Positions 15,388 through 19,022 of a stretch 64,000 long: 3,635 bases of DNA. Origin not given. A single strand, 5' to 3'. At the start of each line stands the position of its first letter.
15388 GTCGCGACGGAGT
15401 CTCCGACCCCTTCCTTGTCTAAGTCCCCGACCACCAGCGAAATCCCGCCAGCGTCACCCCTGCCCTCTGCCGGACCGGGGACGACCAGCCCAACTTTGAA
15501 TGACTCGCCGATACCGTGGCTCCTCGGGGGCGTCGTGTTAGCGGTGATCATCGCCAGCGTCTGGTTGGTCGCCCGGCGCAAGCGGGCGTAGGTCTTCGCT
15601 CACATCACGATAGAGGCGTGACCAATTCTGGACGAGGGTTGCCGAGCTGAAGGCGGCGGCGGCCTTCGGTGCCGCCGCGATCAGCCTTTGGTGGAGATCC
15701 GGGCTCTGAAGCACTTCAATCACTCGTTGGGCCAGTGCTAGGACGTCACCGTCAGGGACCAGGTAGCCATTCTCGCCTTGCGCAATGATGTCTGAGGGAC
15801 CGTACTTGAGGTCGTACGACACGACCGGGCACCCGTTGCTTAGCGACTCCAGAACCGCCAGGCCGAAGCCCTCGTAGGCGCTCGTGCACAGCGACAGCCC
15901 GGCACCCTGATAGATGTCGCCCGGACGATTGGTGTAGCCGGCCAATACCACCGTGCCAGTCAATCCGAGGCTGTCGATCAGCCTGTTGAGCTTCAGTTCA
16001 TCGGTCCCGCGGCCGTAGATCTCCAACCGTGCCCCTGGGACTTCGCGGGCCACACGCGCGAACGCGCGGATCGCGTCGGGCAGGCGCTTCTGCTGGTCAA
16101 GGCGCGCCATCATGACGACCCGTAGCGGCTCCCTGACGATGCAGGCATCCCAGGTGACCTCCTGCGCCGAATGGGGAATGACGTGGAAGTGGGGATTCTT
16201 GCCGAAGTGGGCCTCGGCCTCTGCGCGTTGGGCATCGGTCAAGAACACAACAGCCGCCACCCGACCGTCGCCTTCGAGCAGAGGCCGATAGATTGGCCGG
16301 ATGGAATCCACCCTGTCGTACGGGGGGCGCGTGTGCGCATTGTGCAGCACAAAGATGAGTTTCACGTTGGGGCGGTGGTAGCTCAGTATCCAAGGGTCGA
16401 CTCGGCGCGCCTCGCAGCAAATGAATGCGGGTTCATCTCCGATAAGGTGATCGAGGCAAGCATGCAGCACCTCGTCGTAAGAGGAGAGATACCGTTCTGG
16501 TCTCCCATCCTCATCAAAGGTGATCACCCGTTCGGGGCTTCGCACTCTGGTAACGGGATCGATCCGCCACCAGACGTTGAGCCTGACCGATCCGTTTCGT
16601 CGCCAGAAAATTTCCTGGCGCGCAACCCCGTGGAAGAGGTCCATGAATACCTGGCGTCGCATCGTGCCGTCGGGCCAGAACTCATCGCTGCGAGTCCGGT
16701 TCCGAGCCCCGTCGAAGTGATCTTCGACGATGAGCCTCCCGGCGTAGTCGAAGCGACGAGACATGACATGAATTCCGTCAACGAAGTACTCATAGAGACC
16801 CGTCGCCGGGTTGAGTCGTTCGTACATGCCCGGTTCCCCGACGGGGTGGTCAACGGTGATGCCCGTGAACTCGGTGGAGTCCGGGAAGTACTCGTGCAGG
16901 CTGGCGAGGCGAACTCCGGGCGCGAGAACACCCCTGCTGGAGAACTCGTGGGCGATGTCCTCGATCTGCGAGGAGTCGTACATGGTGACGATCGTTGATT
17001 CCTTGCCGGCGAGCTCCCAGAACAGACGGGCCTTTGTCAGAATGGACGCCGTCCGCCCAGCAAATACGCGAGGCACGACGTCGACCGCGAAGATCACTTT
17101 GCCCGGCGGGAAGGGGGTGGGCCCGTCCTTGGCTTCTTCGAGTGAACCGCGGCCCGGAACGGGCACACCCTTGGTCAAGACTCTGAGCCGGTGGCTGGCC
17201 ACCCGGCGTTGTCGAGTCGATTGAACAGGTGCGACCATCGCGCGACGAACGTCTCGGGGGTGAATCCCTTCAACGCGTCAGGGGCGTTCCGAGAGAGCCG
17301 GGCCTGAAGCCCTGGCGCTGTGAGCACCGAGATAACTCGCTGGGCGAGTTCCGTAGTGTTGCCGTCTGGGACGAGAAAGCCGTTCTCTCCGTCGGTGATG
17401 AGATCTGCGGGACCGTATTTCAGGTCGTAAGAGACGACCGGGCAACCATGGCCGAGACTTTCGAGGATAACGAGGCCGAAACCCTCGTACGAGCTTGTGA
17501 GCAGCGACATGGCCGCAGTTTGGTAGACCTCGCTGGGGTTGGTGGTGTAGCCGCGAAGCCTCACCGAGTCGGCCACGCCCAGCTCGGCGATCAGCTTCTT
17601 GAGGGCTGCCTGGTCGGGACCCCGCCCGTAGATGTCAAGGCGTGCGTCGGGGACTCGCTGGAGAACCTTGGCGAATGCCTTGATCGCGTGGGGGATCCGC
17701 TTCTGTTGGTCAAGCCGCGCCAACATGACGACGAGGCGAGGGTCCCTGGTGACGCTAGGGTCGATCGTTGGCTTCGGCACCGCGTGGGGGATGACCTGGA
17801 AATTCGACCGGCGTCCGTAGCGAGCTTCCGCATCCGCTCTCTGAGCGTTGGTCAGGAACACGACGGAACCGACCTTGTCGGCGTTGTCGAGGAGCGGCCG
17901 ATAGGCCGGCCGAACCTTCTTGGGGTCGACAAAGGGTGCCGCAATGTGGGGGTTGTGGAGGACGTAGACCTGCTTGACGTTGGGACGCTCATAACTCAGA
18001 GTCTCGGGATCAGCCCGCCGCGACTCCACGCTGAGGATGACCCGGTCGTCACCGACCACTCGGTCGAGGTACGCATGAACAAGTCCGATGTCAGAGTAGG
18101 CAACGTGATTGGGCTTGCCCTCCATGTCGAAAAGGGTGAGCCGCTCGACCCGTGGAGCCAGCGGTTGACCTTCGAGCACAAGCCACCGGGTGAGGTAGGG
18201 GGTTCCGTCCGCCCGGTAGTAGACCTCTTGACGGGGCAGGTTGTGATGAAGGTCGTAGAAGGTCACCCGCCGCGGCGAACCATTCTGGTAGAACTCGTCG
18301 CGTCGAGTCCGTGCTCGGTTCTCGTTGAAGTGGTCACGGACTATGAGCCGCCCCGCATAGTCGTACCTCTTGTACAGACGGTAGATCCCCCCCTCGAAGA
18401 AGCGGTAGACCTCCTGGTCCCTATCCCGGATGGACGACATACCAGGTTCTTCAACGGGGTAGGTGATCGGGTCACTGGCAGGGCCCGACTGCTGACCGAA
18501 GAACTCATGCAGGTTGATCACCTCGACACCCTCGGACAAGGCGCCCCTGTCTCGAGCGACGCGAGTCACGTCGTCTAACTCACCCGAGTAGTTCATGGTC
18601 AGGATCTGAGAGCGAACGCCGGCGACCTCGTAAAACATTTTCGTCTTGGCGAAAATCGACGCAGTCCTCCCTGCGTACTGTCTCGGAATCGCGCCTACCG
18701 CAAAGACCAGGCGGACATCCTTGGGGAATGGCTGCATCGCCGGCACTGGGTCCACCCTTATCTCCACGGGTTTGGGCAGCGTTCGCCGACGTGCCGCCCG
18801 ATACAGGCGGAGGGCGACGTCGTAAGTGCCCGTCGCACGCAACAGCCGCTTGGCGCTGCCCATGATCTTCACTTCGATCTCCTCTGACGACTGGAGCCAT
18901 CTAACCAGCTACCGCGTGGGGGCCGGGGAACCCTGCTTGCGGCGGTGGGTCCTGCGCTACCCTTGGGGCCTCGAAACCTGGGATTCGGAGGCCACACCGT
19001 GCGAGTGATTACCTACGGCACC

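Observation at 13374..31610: Cluster of exported phospho-ester enzymes embedded in a wall-glycopolymer locus: candidate extracytoplasmic polyol-phosphate remodelling or scavenging system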

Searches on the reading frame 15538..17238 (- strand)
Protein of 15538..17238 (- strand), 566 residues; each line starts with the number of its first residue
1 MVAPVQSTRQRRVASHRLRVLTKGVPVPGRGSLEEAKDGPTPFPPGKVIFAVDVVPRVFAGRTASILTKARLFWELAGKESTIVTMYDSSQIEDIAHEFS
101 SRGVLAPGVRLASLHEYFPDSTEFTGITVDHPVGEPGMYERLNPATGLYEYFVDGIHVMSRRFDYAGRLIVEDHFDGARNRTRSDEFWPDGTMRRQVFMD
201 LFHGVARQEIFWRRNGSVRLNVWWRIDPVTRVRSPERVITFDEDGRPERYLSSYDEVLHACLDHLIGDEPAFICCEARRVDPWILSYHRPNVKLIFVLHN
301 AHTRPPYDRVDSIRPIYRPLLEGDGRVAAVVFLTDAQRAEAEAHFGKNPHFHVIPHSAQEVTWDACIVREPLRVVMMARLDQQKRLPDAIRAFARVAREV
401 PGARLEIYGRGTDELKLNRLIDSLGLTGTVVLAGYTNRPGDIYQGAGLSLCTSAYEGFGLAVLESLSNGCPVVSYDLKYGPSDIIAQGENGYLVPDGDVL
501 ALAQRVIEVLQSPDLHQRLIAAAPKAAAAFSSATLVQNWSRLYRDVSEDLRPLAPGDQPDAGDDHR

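Call 4: search_protein_families(library=pfam, proteins=[window:15538-17238:-], max_evalue=0.01)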
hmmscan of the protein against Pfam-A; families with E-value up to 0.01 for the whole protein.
window:15538-17238:- (566 aa): 3 families
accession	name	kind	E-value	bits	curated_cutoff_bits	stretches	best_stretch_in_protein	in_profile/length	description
PF00534.26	Glycos_transf_1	-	4.9e-34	117.8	26.4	1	371-525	15-171/172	Glycosyl transferases group 1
PF13692.12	Glyco_trans_1_4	-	8.1e-27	94.7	27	1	373-511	3-141/142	Glycosyl transferases group 1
PF20706.3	GT4-conflict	-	2.8e-11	43.5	26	1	318-473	141-309/385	Family 4 Glycosyltransferase in conflict systems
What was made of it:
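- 15538..17238 (-): GT4 glycosyltransferase, TarM/TagE/SdgA-like. Pfam Glycos_transf_1 (call 4).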

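Call 54: search_protein_families(library=ncbifam, proteins=[window:15538-17238:-], max_evalue=0.001)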
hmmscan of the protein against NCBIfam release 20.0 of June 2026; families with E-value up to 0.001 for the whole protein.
window:15538-17238:- (566 aa): 27 families (the best 25 are shown)
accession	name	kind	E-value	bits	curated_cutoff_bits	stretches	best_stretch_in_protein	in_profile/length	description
NF047880.1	glyco_SdgA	exception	4e-41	141.1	800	1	209-542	161-486/488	serine-aspartate repeat adhesin O-glycosyltransferase SdgA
NF047881.1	glyco_SdgB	exception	1.3e-39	136.2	800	1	173-542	126-492/496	serine-aspartate repeat adhesin O-glycosyltransferase SdgB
TIGR03999.1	thiol_BshA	equivalog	3.8e-27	95.2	273.7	1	374-546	202-373/375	N-acetyl-alpha-D-glucosaminyl L-malate synthase BshA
TIGR02918.1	TIGR02918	equivalog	5.9e-22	78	574.6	1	328-545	272-499/500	accessory Sec system glycosyltransferase GtfA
NF007396.0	PRK09922.1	equivalog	5.7e-20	71.5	385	1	379-512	192-326/361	lipopolysaccharide 1,6-galactosyltransferase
TIGR03088.1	stp2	hypoth_equivalog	5.5e-18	65.2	409.05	1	361-545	184-372/374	TIGR03088 family PEP-CTERM/XrtA system glycosyltransferase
NF041876.1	EPS_EpsE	equivalog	1.8e-17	63.7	400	1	369-530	212-380/389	exopolysaccharide biosynthesis GT4 family glycosyltransferase EpsE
NF050063.1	ProtGlycPglJ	equivalog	2e-16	60.2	500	1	374-535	197-355/363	N-acetylgalactosamine-N,N'-diacetylbacillosaminyl-diphospho-undecaprenol 4-alpha-N-acetylgalactosaminyltransferase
NF049988.1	MGlcDAGSynMgs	equivalog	5.4e-12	45.8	400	1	373-548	215-389/398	alpha-monoglucosyldiacylglycerol synthase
TIGR04005.1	wcaL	equivalog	3.5e-11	42.6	537.6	1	370-538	221-398/406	colanic acid biosynthesis glycosyltransferase WcaL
TIGR03449.1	mycothiol_MshA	equivalog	1.8e-10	40.3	462.5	1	377-546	226-403/406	D-inositol-3-phosphate glycosyltransferase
NF050056.1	ProtGlycPglH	equivalog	6e-10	38.7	600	1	373-546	181-353/354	GalNAc-alpha-(1->4)-GalNAc-alpha-(1->3)-diNAcBac-PP-undecaprenol alpha-1,4-N-acetyl-D-galactosaminyltransferase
NF038255.1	exopoly_VpsD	equivalog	1e-09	37.8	300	1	369-476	201-313/381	VpsD family glycosyltransferase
NF038229.1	Glyco4_Geo_Pelo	equivalog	3.1e-09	36.3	400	1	378-546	168-336/338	GPMC system family 4 glycosyltransferase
NF046085.1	XrtY_assoc_Gly1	equivalog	5e-09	35.5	400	1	368-547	206-385/387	XrtY-associated glycosyltransferase XYAG1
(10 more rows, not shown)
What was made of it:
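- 15538..17238 (-): NCBIfam SdgA/SdgB/GtfA, below cut-off (call 54).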

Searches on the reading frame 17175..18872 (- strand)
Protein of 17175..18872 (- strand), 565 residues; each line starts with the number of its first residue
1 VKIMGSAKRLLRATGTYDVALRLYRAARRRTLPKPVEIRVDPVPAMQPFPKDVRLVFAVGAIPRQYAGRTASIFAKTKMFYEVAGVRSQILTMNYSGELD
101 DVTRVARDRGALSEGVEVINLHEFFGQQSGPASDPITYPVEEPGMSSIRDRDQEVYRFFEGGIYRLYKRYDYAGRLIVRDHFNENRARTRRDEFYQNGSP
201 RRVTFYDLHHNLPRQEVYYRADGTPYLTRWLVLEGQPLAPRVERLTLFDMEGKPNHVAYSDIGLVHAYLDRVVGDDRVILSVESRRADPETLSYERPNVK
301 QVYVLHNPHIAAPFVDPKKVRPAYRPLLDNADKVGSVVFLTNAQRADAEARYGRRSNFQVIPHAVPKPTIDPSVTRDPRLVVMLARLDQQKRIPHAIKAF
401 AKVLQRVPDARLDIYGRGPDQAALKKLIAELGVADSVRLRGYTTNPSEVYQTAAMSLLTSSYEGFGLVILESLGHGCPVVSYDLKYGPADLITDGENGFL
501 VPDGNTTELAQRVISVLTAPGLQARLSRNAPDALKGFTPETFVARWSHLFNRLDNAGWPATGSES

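Call 4: search_protein_families(library=pfam, proteins=[window:17175-18872:-], max_evalue=0.01)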
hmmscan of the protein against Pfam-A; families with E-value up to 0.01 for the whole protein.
window:17175-18872:- (565 aa): 4 families
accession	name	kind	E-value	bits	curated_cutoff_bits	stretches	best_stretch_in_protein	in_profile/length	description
PF00534.26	Glycos_transf_1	-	2e-37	128.8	26.4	1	377-531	14-170/172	Glycosyl transferases group 1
PF13692.12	Glyco_trans_1_4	-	1.5e-31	110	27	1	379-518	2-141/142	Glycosyl transferases group 1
PF20706.3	GT4-conflict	-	5e-13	49.2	26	1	340-480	157-309/385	Family 4 Glycosyltransferase in conflict systems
PF09318.15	Glyco_trans_A_1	-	0.0036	17.4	27.4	0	57-228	2-178/199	Glycosyl transferase 1 domain A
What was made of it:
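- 17175..18872 (-): GT4 glycosyltransferase, TarM/TagE-like paralogue. Pfam Glycos_transf_1 plus a weak Glyco_trans_A_1 hit (call 4).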
